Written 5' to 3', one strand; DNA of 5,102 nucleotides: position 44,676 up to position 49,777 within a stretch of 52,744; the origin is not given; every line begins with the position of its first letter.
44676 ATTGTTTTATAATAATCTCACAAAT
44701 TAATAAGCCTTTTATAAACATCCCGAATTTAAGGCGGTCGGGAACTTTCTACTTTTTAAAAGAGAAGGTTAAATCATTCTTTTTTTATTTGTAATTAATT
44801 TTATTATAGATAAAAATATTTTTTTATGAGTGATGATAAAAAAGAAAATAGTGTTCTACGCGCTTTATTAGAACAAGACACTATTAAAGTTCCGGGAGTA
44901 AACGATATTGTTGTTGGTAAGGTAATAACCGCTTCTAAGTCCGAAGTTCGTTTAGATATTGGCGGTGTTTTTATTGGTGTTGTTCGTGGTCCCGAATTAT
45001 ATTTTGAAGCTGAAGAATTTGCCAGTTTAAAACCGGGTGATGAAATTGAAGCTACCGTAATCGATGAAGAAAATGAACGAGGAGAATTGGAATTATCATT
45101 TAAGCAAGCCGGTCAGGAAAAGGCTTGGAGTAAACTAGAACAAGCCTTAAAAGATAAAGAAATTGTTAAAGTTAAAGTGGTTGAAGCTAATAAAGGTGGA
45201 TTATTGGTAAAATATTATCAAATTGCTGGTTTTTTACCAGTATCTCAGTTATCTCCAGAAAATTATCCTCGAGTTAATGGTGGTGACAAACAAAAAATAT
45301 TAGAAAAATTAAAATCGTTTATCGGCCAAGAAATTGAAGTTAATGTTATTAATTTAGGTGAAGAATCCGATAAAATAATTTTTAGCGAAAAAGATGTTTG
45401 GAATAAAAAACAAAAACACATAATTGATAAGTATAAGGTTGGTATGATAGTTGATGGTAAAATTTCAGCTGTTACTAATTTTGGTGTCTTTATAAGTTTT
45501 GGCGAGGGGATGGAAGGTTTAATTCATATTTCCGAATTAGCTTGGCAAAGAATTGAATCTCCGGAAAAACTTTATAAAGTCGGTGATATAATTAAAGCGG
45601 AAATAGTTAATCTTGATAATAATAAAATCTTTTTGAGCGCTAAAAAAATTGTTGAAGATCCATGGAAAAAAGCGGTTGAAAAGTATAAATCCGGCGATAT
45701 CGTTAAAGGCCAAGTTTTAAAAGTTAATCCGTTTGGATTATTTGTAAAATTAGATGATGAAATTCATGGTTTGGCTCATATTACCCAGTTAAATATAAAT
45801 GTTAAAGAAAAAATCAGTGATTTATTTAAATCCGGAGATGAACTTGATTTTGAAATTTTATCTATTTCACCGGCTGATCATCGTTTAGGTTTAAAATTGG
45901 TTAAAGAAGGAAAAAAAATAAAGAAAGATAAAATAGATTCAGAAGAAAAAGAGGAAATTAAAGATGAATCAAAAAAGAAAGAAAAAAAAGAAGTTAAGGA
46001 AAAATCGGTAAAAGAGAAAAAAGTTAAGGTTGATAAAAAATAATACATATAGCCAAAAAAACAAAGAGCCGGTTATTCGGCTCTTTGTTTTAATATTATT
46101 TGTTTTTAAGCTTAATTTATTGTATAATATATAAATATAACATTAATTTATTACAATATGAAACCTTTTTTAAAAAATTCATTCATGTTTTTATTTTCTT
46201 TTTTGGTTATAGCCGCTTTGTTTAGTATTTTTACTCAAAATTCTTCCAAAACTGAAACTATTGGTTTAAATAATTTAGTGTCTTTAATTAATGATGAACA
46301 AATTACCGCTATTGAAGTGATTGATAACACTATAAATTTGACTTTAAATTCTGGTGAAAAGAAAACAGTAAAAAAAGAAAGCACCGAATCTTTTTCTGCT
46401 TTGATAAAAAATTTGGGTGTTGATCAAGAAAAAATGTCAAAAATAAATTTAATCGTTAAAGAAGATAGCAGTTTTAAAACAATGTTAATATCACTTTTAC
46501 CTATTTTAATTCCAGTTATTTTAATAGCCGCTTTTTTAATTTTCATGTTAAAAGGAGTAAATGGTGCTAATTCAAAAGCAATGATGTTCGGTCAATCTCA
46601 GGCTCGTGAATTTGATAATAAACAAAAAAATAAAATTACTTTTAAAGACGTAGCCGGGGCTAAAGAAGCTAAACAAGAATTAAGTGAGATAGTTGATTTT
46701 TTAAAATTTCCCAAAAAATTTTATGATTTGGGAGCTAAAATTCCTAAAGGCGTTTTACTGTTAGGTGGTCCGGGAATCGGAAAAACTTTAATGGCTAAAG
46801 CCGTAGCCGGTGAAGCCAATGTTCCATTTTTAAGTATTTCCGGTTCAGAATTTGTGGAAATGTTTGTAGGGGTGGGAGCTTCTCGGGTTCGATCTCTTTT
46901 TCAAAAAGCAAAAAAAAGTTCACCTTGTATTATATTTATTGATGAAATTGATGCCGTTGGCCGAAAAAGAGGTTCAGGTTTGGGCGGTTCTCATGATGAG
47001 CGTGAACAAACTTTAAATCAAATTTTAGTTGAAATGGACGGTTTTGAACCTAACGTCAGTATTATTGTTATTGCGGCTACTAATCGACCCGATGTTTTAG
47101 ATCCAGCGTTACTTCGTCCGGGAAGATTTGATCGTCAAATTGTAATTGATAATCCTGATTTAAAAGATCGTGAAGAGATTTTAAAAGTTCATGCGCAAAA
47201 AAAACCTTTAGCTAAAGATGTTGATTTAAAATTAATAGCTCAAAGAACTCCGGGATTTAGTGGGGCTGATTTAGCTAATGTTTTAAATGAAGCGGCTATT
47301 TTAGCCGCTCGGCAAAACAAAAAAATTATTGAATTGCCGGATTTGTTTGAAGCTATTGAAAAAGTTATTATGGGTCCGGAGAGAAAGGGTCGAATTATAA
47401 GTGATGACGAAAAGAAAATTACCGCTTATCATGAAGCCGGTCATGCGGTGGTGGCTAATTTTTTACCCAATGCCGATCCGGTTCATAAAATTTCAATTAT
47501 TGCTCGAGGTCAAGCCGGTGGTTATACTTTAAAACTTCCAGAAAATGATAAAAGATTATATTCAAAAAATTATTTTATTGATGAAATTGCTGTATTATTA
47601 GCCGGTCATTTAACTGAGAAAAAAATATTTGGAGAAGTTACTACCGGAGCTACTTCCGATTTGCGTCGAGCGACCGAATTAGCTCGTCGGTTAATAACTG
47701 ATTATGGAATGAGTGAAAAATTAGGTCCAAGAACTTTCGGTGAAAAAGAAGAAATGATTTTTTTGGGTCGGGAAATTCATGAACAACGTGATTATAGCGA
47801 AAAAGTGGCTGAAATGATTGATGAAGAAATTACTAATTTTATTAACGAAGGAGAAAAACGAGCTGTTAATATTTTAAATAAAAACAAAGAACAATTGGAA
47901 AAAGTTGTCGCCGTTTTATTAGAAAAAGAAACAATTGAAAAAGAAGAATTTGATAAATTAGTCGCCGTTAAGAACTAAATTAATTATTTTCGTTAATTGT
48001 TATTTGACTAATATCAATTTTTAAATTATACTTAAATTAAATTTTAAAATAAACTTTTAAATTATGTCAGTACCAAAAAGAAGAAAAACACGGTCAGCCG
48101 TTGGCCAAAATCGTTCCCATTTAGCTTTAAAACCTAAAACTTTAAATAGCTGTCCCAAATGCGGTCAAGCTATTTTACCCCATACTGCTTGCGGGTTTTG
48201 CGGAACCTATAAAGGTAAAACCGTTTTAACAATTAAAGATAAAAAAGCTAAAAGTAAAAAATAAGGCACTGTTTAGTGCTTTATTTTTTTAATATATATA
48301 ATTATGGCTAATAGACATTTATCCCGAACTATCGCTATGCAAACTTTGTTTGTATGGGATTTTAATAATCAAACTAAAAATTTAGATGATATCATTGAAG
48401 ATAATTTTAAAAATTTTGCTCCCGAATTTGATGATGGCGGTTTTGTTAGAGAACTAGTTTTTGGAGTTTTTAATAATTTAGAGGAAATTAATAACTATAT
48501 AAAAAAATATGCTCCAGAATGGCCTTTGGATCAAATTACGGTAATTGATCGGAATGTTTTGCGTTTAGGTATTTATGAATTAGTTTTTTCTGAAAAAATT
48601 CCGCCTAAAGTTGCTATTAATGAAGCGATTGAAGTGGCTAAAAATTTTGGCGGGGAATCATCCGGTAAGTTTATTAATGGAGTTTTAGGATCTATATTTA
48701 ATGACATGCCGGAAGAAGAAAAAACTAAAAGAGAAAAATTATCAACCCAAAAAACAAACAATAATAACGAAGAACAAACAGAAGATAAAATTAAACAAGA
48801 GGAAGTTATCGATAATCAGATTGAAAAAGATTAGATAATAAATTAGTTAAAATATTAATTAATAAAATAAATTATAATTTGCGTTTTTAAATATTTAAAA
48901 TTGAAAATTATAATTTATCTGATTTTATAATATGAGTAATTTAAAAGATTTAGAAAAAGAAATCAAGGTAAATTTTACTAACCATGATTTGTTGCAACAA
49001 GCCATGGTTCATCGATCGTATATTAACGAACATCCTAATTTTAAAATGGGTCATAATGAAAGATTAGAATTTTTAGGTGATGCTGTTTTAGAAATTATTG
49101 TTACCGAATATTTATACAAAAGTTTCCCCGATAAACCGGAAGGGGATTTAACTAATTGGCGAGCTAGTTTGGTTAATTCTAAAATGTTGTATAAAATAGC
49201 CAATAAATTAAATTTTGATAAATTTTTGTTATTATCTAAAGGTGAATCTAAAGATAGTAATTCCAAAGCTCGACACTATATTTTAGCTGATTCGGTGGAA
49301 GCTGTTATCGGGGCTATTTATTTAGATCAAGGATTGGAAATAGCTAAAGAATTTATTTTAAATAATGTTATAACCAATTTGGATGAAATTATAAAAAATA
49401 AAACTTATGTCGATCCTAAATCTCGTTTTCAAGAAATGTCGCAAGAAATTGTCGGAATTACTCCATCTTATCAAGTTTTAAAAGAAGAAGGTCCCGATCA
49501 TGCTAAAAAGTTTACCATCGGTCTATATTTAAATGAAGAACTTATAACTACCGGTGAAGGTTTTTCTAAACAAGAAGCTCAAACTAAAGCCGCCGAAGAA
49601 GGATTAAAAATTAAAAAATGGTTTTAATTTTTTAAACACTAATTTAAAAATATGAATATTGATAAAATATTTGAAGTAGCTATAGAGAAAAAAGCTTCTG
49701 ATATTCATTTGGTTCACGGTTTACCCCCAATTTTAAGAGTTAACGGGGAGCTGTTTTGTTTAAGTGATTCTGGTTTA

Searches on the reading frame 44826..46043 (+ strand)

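Call 30: search_protein_families(library=pfam, max_evalue=0.00001, proteins=[window:44826-46043:+])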
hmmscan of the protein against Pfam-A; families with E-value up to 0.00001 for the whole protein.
window:44826-46043:+ (405 aa): 2 families
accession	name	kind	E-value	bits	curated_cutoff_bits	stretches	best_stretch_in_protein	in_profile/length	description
PF00575.29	S1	-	3.4e-40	136.7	22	3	202-272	1-73/74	S1 RNA binding domain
PF23459.1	S1_RRP5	-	2.6e-16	60.4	27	0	204-267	2-65/72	RRP5 S1 domain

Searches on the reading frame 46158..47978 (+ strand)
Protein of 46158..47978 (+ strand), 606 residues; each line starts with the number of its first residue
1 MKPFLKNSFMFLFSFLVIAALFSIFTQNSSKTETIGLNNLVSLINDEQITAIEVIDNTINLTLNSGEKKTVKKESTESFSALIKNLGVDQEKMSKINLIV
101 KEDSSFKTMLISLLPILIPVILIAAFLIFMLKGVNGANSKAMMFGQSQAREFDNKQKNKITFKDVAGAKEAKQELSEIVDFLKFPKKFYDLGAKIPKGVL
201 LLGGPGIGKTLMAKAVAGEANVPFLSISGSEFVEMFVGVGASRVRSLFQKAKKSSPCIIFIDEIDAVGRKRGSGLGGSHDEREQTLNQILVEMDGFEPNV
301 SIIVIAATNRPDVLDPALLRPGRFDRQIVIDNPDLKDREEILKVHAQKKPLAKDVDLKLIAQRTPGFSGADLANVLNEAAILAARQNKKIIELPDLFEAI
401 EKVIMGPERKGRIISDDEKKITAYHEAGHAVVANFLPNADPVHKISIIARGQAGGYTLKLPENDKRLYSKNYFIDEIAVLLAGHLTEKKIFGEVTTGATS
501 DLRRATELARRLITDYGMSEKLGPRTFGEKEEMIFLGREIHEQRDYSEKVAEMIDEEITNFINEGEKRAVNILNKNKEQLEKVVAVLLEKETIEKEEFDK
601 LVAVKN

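Call 30: search_protein_families(library=pfam, max_evalue=0.00001, proteins=[window:46158-47978:+])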
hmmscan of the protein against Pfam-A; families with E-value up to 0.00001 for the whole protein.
window:46158-47978:+ (606 aa): 4 families
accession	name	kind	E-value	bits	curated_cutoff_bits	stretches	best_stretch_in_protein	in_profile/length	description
PF01434.24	Peptidase_M41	-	1.7e-68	230.7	29.9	1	412-601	1-191/191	Peptidase family M41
PF00004.35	AAA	-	1e-45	155.8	21.2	1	199-331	1-130/131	ATPase family associated with various cellular activities (AAA)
PF17862.7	AAA_lid_3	-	2.1e-14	53.1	27.2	1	354-396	1-43/45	AAA+ lid domain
PF06480.20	FtsH_ext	-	1e-07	32.5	25.5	1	10-86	3-87/103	FtsH Extracellular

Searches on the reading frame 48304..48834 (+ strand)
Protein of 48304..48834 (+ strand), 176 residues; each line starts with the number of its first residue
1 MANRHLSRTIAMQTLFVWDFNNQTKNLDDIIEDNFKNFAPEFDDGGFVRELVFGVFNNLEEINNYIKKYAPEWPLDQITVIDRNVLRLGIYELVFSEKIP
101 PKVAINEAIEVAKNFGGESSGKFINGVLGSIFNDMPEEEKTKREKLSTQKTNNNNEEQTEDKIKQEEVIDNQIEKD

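Call 30: search_protein_families(library=pfam, max_evalue=0.00001, proteins=[window:48304-48834:+])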
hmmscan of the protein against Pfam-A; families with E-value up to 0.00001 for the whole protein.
window:48304-48834:+ (176 aa): 1 family
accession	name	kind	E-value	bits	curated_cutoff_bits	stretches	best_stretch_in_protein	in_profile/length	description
PF01029.23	NusB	-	4.6e-37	127.8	23.1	1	7-131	3-131/133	NusB family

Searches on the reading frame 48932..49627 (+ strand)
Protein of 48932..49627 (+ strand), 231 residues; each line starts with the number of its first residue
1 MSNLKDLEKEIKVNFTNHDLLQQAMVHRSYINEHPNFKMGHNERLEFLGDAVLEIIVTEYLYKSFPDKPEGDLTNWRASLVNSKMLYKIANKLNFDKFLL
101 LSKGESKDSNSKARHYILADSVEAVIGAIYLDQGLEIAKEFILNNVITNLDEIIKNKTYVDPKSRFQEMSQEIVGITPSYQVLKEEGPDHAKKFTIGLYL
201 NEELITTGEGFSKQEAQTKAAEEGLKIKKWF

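Call 30: search_protein_families(library=pfam, max_evalue=0.00001, proteins=[window:48932-49627:+])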
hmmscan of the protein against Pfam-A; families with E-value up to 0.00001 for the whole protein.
window:48932-49627:+ (231 aa): 4 families
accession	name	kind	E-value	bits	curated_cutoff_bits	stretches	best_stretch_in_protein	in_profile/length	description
PF14622.11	Ribonucleas_3_3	-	1.9e-40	138.4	35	1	17-149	1-127/128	Ribonuclease-III-like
PF00636.31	Ribonuclease_3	-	3e-29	102.2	27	1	43-134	1-102/102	Ribonuclease III domain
PF00035.32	dsrm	-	9e-15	55.4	23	1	162-226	1-64/66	Double-stranded RNA binding motif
PF22935.1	RM44_endonuclase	-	2.1e-11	44.5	27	1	11-129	13-139/139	Large ribosomal subunit protein mL44, endonuclease domain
